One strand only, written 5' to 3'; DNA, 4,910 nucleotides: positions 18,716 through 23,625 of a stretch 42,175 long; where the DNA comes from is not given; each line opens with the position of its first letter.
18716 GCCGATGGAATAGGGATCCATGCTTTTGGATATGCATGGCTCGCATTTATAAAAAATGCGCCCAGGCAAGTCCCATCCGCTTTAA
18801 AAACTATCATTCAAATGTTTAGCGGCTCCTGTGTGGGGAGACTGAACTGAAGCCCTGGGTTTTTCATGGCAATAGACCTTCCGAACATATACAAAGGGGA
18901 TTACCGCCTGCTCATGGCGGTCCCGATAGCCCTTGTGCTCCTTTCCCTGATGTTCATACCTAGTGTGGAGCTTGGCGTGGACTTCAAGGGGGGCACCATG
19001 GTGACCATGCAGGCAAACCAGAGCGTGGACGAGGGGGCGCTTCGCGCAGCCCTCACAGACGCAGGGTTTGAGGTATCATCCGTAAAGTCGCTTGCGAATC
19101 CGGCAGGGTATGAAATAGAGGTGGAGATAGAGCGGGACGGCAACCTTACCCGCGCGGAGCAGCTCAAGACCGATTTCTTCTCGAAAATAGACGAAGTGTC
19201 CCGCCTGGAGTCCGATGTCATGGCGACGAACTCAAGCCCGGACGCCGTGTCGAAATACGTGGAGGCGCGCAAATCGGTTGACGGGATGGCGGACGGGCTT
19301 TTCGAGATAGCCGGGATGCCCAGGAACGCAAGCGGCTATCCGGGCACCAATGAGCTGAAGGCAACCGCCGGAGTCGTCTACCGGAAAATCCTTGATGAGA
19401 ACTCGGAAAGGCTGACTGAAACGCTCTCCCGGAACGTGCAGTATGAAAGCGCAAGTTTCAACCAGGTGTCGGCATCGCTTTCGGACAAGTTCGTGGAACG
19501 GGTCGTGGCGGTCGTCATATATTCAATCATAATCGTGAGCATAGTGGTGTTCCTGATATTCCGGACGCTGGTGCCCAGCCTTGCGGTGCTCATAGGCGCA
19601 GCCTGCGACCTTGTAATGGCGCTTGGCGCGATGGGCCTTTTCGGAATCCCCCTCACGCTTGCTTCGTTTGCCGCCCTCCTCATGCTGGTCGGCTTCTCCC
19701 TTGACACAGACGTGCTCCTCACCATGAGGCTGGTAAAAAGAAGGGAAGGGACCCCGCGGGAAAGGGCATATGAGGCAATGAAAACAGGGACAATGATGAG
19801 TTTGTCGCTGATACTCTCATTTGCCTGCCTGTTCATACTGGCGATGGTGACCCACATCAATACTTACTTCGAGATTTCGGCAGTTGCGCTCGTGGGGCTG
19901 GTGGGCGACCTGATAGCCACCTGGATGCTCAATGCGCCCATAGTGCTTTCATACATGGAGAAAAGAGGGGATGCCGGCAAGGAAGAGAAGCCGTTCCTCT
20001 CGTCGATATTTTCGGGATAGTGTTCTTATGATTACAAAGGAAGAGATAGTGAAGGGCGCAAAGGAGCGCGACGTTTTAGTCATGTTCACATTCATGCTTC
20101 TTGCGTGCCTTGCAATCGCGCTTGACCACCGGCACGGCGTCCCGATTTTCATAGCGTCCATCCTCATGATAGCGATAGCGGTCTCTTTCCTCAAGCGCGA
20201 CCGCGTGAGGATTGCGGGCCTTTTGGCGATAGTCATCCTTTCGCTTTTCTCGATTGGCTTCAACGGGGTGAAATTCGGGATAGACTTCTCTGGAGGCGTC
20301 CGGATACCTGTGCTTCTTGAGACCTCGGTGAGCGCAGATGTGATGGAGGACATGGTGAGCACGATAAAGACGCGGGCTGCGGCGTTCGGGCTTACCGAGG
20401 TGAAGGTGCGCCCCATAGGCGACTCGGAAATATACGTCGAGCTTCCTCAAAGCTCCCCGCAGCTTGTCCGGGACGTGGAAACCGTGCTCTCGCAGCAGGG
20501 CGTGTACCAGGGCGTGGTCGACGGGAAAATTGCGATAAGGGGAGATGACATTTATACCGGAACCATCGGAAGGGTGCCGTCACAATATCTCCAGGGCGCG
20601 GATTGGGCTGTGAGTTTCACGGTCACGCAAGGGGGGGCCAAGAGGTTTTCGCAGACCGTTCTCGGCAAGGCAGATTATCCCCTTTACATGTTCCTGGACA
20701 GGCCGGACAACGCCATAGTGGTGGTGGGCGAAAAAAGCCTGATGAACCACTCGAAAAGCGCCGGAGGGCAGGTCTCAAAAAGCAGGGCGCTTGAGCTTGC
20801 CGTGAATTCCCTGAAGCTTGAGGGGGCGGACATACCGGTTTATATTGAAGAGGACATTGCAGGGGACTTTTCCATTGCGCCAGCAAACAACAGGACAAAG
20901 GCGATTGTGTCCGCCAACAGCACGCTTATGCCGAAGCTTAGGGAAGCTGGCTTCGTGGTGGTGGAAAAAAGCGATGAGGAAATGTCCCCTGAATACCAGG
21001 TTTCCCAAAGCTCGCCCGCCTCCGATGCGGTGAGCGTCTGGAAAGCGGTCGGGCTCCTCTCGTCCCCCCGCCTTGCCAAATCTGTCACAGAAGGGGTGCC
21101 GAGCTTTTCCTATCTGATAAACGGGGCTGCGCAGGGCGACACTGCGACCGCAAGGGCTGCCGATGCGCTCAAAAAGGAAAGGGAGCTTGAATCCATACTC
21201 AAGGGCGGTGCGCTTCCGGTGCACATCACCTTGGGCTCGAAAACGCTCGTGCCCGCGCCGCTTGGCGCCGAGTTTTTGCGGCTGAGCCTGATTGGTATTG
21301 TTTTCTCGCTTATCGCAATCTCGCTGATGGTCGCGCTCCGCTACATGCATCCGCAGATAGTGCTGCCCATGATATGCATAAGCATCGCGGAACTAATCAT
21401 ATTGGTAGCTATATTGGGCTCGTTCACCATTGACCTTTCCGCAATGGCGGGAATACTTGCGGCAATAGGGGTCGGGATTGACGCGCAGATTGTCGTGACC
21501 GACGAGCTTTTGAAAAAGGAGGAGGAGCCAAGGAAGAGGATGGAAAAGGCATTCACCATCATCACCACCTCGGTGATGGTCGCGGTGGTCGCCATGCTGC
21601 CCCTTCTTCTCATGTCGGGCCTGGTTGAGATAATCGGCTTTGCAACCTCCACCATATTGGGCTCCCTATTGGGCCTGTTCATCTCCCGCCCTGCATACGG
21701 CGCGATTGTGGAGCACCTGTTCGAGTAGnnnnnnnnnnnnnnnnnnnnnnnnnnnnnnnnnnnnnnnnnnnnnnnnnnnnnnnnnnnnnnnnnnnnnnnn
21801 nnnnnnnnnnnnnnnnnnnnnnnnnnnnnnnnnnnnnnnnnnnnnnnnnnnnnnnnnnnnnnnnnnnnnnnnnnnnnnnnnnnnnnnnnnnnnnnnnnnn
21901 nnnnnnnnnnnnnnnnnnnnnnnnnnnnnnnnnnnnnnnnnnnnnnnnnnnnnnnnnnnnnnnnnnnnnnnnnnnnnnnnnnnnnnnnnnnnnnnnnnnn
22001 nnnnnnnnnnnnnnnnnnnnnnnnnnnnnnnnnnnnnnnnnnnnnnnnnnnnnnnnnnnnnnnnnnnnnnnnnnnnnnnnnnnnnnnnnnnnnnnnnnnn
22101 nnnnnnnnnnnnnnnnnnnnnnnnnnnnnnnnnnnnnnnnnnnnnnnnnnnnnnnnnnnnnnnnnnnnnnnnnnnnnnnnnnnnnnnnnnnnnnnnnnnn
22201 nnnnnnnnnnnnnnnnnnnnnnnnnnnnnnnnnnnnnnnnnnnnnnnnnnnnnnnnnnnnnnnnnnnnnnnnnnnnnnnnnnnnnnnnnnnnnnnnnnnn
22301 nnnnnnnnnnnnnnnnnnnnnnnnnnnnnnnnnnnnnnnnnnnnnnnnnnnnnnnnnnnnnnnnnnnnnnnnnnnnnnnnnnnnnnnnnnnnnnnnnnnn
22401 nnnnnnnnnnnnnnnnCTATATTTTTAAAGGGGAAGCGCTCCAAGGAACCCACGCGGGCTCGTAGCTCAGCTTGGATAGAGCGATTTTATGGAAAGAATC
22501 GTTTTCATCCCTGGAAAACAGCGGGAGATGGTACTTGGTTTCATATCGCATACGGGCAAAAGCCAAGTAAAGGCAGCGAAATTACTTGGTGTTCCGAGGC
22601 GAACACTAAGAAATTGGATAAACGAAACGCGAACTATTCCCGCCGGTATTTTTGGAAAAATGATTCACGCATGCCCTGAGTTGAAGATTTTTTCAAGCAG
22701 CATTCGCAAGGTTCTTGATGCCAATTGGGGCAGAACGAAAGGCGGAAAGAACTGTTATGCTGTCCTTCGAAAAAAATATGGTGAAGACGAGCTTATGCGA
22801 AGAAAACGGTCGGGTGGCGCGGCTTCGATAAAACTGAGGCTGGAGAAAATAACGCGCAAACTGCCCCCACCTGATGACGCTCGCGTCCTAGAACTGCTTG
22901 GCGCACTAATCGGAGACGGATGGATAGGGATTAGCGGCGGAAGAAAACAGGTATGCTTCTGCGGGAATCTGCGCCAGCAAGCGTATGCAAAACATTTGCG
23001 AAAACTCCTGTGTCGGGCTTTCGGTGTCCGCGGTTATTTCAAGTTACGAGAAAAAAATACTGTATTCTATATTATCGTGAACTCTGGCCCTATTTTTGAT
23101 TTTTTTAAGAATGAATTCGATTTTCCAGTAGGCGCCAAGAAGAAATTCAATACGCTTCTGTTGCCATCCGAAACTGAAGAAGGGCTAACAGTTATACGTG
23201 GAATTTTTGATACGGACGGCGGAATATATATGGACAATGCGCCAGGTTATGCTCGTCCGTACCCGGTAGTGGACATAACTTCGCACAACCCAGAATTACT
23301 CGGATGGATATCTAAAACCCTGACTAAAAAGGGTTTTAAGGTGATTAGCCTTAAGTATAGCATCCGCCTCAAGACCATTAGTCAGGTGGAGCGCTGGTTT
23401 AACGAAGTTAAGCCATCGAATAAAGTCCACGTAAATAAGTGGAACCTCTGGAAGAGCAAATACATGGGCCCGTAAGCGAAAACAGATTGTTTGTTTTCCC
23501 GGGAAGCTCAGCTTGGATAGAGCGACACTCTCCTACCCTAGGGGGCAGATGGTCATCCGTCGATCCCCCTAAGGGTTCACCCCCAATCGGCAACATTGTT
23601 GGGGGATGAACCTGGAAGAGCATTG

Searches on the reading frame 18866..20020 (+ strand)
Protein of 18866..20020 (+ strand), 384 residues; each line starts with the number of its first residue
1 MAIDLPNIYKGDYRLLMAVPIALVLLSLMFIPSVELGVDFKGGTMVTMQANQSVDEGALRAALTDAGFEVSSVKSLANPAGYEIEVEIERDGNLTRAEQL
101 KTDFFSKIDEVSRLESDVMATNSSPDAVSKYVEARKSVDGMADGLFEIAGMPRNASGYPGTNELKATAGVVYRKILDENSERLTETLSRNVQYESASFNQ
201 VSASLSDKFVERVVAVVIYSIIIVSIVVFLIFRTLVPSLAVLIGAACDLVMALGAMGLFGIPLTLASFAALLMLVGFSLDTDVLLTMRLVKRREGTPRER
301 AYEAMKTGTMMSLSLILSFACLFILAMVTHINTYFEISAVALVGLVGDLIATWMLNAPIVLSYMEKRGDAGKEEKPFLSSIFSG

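Call 7: search_protein_families(library=pfam, proteins=[window:18866-20020:+], max_evalue=0.01)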
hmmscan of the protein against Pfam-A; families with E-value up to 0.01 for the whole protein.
window:18866-20020:+ (384 aa): 3 families
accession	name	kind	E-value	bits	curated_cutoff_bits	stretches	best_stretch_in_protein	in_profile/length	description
PF02355.23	SecD_SecF_C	-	7.9e-26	91.1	20.5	1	191-365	11-188/189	Protein export membrane protein SecD/SecF, C-terminal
PF07549.19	Sec_GG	-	1.3e-05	25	20.3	1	36-54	10-28/28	SecD/SecF GG Motif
PF00873.25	ACR_tran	-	2.4e-05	22.7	28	1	177-342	300-467/1021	AcrB/AcrD/AcrF family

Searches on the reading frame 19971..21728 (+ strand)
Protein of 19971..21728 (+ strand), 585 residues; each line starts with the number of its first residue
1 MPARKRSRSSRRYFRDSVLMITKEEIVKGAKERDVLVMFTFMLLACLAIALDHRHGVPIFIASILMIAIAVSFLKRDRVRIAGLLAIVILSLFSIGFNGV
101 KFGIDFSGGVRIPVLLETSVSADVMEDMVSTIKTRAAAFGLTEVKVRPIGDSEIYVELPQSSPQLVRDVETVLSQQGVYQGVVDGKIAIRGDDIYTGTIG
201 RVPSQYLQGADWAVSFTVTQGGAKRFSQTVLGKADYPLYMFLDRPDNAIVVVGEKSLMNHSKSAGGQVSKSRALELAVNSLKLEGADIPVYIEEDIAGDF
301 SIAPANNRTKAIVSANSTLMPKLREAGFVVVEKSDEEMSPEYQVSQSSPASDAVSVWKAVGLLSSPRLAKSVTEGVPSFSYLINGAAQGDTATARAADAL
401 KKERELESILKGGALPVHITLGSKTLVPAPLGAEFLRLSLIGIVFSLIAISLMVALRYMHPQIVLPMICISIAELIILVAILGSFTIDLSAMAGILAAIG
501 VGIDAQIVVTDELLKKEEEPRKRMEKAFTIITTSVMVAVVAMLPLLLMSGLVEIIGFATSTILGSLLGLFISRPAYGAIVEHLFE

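Call 7: search_protein_families(library=pfam, proteins=[window:19971-21728:+], max_evalue=0.01)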
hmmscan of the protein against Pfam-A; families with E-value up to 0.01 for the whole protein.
window:19971-21728:+ (585 aa): 4 families
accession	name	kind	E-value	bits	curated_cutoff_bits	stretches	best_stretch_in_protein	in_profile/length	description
PF02355.23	SecD_SecF_C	-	5.5e-09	36.1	20.5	1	419-570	13-173/189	Protein export membrane protein SecD/SecF, C-terminal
PF07549.19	Sec_GG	-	7.2e-05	22.6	20.3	1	93-112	1-20/28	SecD/SecF GG Motif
PF21760.3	SecD_1st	-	0.0028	17.5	27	1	125-160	1-36/60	Protein translocase subunit SecDF, P1 domain, N-terminal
PF22599.2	SecDF_P1_head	-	0.0047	17.3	27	0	182-278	14-105/114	SecDF, P1 head subdomain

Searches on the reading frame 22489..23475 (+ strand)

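Call 7: search_protein_families(library=pfam, proteins=[window:22489-23475:+], max_evalue=0.01)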
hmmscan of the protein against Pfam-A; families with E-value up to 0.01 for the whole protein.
window:22489-23475:+ (328 aa): 8 families
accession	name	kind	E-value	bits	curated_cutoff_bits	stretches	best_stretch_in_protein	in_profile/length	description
PF14528.11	LAGLIDADG_3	-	9.8e-05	23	22.5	0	235-280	6-45/82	LAGLIDADG-like domain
PF01381.28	HTH_3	-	0.00025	21.5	23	1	23-60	9-46/55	Helix-turn-helix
PF13384.12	HTH_23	-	0.00027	21.1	24.6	1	20-46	15-40/50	Homeodomain-like domain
PF13518.12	HTH_28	-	0.00071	20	25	1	23-46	12-35/52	Helix-turn-helix domain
PF02954.25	HTH_8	-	0.00077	19.6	22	1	22-42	17-37/42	Bacterial regulatory protein, Fis family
PF12728.13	HTH_17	-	0.00092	19.9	27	1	29-52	7-30/51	Helix-turn-helix domain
PF00376.29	MerR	-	0.0019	18.4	28.2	1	29-46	5-22/38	MerR family regulatory protein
PF13551.12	HTH_29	-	0.0023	18.4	28.1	0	23-46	11-35/64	Winged helix-turn helix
